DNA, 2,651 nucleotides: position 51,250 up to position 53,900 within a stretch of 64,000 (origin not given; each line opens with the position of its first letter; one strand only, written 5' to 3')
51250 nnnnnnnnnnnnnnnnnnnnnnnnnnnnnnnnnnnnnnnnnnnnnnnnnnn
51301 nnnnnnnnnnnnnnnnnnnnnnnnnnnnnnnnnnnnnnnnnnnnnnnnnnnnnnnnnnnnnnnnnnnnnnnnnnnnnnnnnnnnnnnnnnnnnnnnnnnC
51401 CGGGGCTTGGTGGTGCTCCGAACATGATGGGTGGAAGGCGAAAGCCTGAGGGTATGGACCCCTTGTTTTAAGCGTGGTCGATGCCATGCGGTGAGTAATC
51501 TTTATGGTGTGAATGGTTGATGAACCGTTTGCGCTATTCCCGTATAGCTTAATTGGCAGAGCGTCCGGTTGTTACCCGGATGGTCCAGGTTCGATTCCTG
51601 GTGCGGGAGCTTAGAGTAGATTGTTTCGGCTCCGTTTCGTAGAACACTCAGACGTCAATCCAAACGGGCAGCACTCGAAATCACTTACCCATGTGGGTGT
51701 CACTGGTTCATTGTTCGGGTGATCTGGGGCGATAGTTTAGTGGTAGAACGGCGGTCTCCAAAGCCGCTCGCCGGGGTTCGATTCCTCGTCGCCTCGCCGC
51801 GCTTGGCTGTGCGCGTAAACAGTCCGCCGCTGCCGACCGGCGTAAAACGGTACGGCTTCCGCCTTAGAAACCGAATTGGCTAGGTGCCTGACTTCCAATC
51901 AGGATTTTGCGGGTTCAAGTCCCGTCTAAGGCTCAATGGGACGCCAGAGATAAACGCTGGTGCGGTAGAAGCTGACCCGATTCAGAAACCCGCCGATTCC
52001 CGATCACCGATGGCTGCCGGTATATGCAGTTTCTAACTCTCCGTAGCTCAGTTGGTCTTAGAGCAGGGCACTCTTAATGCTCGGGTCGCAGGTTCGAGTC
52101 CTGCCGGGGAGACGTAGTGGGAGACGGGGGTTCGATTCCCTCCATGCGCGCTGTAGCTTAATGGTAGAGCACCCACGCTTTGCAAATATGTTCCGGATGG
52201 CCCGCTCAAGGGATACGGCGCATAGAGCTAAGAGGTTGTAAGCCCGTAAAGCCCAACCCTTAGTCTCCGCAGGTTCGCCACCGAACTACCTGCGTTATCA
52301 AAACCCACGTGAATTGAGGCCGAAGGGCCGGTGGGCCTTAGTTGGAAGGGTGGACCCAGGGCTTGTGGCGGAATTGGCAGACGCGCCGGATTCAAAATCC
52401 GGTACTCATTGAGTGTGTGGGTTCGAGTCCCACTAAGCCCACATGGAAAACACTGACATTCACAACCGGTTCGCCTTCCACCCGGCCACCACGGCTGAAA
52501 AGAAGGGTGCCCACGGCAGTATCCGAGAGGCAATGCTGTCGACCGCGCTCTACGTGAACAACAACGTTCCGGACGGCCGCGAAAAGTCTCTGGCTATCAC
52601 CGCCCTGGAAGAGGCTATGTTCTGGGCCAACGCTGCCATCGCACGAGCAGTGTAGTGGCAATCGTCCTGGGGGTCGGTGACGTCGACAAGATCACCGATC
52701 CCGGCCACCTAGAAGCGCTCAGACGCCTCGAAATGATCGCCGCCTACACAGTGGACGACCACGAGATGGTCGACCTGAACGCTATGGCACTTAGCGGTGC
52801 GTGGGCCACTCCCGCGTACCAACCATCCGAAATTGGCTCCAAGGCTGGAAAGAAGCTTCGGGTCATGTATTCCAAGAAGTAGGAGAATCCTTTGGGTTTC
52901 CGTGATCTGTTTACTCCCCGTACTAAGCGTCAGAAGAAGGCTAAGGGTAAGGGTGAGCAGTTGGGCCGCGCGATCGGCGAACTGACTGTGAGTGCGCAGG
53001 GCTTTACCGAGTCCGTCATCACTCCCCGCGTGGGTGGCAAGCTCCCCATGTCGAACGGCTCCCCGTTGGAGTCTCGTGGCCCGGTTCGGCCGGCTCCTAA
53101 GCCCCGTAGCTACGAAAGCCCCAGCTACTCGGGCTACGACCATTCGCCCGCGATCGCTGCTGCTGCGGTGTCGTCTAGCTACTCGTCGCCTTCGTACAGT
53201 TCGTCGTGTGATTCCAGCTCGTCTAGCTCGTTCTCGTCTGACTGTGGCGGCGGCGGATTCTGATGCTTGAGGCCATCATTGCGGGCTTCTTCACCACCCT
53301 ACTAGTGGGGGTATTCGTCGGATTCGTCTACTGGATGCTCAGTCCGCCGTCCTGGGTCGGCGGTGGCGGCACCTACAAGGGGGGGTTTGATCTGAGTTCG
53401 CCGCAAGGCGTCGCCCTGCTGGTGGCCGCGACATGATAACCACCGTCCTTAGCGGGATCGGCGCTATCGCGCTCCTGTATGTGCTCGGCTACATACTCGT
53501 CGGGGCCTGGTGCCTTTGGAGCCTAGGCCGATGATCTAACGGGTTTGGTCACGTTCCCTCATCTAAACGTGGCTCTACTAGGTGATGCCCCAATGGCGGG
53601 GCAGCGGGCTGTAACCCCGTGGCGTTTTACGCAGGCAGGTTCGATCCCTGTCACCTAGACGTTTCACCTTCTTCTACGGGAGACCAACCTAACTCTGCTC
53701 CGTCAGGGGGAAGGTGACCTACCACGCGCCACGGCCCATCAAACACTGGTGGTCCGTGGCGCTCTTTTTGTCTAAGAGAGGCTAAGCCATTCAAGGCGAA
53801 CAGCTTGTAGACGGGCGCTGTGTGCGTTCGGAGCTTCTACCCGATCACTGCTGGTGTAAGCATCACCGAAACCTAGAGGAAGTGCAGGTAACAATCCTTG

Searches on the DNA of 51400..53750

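Call 100: search_rna_families(source=window, start=51400, end=53750, threshold=evalue, max_evalue=1)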
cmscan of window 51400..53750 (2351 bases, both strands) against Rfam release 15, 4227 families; matches with E-value up to 1: 12.
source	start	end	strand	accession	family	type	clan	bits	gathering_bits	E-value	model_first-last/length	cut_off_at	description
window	51538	51609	+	RF00005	tRNA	Gene; tRNA;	CL00001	66.4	29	1.1e-13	1-71/71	no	tRNA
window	52037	52112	+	RF00005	tRNA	Gene; tRNA;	CL00001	61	29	3.3e-12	1-71/71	no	tRNA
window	51726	51796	+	RF00005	tRNA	Gene; tRNA;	CL00001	61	29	3.5e-12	1-71/71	no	tRNA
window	51861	51933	+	RF00005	tRNA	Gene; tRNA;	CL00001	58.7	29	1.5e-11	1-71/71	no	tRNA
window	52359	52441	+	RF00005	tRNA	Gene; tRNA;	CL00001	58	29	2.2e-11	1-71/71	no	tRNA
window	51861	51934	-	RF04354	Plastid-ycf2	Cis-reg;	-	35.4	65.7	4.5e-05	1-75/75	no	Plastid-ycf2 5UTR RNA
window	53577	53659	+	RF01852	tRNA-Sec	Gene; tRNA;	CL00001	34.4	47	0.00018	1-91/91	no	Selenocysteine transfer RNA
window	52103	52200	+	RF02553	YrlA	Gene; sRNA;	-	29.5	69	0.00098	1-114/114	no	Y RNA-like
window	52359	52442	-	RF04354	Plastid-ycf2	Cis-reg;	-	25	65.7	0.03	1-75/75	no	Plastid-ycf2 5UTR RNA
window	51726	51795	+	RF01684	mascRNA-menRNA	Gene;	-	22.1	42.5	0.21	1-56/56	no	MALAT1-associated small cytoplasmic RNA/MEN beta RNA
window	52359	52440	+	RF01684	mascRNA-menRNA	Gene;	-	19.7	42.5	0.91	1-56/56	no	MALAT1-associated small cytoplasmic RNA/MEN beta RNA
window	52125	52142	+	RF00023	tmRNA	Gene;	CL00001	13.6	47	0.0085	346-363/374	no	transfer-messenger RNA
